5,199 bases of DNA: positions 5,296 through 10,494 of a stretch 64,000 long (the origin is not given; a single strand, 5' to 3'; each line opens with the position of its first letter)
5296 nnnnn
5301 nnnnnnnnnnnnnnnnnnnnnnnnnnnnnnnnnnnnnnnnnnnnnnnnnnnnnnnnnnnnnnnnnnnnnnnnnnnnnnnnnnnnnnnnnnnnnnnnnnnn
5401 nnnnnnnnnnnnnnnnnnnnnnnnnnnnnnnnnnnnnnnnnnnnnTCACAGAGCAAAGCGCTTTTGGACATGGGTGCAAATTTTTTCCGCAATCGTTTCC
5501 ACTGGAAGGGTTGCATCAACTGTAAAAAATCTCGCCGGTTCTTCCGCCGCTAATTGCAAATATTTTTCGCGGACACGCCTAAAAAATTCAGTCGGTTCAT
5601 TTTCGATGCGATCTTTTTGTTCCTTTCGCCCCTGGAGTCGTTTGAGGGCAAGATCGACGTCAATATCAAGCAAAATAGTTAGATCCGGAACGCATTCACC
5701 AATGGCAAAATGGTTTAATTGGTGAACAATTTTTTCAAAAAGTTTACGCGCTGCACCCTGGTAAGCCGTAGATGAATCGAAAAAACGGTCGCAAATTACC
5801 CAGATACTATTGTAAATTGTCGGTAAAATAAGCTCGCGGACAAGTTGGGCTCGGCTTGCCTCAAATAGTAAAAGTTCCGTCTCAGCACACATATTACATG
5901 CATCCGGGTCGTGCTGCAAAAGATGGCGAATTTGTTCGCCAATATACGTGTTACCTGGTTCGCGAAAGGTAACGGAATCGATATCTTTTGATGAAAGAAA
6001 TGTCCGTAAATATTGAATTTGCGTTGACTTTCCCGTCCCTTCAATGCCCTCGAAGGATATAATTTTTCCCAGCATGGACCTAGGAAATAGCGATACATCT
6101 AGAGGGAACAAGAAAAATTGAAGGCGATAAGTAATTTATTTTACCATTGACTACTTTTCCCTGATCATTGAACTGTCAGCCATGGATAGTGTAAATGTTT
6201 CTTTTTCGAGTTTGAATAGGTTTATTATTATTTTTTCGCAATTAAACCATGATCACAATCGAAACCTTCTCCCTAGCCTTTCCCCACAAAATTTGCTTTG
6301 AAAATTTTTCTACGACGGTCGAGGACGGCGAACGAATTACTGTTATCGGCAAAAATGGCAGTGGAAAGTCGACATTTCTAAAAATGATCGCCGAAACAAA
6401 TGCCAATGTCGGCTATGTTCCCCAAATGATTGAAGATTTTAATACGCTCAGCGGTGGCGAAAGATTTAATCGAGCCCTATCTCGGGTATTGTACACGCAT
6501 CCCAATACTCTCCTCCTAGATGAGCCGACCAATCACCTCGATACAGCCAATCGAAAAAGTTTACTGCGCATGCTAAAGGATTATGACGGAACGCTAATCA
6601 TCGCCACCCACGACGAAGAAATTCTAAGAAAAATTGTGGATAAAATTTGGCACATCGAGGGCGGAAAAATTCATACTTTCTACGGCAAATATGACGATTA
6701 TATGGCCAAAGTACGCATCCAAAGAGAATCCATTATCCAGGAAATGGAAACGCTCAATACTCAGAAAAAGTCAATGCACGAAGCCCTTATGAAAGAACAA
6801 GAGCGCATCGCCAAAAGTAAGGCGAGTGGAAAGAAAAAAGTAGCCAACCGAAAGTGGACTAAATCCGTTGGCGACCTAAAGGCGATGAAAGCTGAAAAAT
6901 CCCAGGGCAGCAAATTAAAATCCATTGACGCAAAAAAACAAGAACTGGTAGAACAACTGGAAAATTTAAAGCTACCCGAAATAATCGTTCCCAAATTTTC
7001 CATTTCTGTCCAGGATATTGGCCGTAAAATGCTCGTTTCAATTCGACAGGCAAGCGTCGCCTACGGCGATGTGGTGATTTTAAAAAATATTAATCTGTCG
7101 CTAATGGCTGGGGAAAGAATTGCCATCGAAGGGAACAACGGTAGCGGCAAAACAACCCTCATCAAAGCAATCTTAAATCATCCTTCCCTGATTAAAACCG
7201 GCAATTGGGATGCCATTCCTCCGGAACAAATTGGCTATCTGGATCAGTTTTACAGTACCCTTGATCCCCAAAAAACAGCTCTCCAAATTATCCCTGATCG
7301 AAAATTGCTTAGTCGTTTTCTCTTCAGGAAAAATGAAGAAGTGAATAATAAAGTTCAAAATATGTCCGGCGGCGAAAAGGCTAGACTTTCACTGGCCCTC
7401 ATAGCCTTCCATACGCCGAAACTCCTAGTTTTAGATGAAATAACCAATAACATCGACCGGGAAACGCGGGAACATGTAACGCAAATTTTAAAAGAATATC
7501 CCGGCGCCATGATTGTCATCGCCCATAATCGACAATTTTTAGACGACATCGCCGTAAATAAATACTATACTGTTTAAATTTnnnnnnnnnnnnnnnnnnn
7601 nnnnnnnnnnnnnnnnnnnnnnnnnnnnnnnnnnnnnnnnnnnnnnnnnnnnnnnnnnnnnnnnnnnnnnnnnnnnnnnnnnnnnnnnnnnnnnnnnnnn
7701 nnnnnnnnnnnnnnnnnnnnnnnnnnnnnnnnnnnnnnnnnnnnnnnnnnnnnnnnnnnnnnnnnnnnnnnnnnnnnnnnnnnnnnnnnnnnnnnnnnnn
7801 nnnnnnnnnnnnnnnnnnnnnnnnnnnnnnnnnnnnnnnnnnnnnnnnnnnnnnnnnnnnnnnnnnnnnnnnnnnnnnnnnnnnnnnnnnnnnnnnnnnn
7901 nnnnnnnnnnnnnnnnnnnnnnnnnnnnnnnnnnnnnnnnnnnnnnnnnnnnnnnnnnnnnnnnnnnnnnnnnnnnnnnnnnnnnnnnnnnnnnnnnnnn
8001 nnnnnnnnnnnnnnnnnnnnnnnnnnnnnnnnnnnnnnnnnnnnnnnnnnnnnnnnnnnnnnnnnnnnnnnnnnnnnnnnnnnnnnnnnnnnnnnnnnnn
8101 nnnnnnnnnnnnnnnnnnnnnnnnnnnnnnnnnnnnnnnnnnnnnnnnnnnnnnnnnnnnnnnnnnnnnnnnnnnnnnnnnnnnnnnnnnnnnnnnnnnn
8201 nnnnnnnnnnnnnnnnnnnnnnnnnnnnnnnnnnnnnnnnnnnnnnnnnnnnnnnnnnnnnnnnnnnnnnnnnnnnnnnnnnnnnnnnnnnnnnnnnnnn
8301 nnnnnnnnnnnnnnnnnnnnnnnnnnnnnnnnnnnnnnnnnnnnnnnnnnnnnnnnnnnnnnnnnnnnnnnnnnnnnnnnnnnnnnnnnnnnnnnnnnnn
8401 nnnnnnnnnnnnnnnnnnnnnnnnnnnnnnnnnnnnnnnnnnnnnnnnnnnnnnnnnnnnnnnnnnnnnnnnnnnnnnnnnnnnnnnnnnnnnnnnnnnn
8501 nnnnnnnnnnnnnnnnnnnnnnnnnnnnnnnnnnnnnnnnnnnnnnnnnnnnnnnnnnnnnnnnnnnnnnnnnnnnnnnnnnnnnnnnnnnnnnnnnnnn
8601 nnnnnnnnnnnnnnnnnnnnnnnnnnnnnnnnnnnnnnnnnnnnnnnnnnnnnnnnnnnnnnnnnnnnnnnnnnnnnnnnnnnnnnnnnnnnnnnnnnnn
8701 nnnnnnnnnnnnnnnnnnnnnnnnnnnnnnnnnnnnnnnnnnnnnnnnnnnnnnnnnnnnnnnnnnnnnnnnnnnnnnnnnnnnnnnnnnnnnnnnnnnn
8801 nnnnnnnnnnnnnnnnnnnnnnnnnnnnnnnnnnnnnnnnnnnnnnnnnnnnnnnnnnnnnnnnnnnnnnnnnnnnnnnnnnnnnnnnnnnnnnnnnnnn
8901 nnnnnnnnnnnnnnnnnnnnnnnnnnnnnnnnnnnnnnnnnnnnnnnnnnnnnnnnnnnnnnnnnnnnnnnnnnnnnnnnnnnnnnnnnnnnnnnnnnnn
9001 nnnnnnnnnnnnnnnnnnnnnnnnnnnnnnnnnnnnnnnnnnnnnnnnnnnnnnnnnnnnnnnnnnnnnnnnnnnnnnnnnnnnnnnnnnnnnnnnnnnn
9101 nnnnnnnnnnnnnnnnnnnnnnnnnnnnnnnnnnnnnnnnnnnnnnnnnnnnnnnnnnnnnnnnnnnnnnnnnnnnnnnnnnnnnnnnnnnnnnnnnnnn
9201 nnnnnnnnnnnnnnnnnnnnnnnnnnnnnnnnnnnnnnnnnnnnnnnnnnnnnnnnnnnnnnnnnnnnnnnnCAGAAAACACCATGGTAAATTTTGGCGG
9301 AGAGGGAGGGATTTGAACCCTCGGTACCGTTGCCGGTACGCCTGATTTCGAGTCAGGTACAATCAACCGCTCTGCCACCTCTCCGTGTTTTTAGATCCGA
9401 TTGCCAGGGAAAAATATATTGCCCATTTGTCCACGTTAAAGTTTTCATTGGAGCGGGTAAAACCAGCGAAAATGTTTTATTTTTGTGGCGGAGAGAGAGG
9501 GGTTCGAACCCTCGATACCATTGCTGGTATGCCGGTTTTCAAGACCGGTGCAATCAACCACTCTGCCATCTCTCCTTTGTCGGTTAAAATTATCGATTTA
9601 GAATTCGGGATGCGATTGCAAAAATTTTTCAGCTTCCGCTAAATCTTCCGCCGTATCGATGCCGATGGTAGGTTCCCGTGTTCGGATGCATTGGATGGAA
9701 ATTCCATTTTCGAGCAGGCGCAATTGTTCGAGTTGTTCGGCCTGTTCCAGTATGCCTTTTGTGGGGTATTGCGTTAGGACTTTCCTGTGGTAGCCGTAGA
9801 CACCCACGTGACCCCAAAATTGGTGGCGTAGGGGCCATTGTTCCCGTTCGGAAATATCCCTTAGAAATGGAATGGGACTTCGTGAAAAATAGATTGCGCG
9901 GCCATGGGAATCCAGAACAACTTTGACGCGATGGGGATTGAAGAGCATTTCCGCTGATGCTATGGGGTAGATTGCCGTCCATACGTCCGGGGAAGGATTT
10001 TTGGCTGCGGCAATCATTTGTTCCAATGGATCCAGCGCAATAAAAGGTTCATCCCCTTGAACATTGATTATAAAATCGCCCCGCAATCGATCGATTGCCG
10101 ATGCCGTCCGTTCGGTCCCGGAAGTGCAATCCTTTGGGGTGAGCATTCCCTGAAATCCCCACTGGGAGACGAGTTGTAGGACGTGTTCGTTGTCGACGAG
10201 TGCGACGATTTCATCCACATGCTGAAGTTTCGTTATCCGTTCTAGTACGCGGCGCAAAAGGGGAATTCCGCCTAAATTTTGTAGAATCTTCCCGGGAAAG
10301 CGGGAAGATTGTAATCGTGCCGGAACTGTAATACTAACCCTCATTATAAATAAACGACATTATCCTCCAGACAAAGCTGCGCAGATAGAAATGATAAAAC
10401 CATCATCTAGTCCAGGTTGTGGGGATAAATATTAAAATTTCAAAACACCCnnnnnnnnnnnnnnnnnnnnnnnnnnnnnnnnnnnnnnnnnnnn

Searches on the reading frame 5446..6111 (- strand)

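Call 11: search_protein_families(library=pfam, proteins=[window:5446-6111:-], max_evalue=0.001)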
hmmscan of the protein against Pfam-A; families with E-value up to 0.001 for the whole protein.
window:5446-6111:- (221 aa): 3 families
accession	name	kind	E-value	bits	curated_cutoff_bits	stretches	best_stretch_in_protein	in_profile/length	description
PF02223.23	Thymidylate_kin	-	8.4e-52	176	27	1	20-211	1-185/185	Thymidylate kinase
PF13521.12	AAA_28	-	9.6e-05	23.1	27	1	18-166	2-132/164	AAA domain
PF01712.25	dNK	-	0.00013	22.2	27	1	18-214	1-197/203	Deoxynucleoside kinase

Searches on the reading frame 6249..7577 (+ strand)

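Call 11: search_protein_families(library=pfam, proteins=[window:6249-7577:+], max_evalue=0.001)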
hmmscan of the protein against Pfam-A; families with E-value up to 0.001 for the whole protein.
window:6249-7577:+ (442 aa): 34 families (the best 25 are shown)
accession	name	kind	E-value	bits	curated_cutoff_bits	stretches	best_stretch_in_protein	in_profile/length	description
PF00005.33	ABC_tran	-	7.1e-37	127.5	25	3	278-400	1-137/137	ABC transporter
PF02463.25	SMC_N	-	4.3e-18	66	40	1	369-434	134-205/220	RecF/RecN/SMC N terminal domain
PF13304.12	AAA_21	-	4.8e-15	56.8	27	1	86-126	260-303/304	AAA domain, putative AbiEii toxin, Type IV TA system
PF13558.12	SbcC_Walker_B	-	5e-09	36.7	27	0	49-110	15-89/90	SbcC/RAD50-like, Walker B motif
PF13555.12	AAA_29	-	2.6e-08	33.9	27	0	288-309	23-43/61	P-loop containing region of AAA domain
PF13191.12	AAA_16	-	7.4e-08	33.5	32.6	1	291-415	27-157/167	AAA ATPase domain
PF13401.12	AAA_22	-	9.7e-08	32.8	27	0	291-425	8-122/130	AAA domain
PF05729.18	NACHT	-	4.5e-07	30.3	26.7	0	29-52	2-25/167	NACHT domain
PF00006.31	ATP-synt_ab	-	6.2e-07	29.7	29.5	0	21-59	8-41/213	ATP synthase alpha/beta family, nucleotide-binding domain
PF13173.12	AAA_14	-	6.7e-07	29.8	27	0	30-98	5-76/129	AAA domain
PF01712.25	dNK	-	3.1e-06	27.5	27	0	291-336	1-47/203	Deoxynucleoside kinase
PF20720.3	nSTAND3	-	6.1e-06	26.5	27.2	0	17-66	7-56/155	Novel STAND NTPase 3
PF13479.12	AAA_24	-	8.8e-06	26.1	27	0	28-47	3-22/195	AAA domain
PF01926.29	MMR_HSR1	-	9.8e-06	26.1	21.9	0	29-66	1-38/113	50S ribosome-binding GTPase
PF19263.5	DUF5906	-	1e-05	26.6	27.6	0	33-78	2-45/114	Family of unknown function (DUF5906)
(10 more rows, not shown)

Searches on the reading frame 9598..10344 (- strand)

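Call 11: search_protein_families(library=pfam, proteins=[window:9598-10344:-], max_evalue=0.001)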
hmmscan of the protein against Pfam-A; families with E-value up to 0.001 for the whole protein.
window:9598-10344:- (248 aa): 3 families
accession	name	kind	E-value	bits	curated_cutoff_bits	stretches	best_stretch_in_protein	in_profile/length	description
PF02348.25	CTP_transf_3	-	1e-42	146.8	22.6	1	7-217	4-217/217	Cytidylyltransferase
PF12804.13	NTP_transf_3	-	4.3e-09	37.2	27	1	13-127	9-124/160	MobA-like NTP transferase domain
PF01128.25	IspD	-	0.00093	19.4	27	0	173-243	149-220/221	2-C-methyl-D-erythritol 4-phosphate cytidylyltransferase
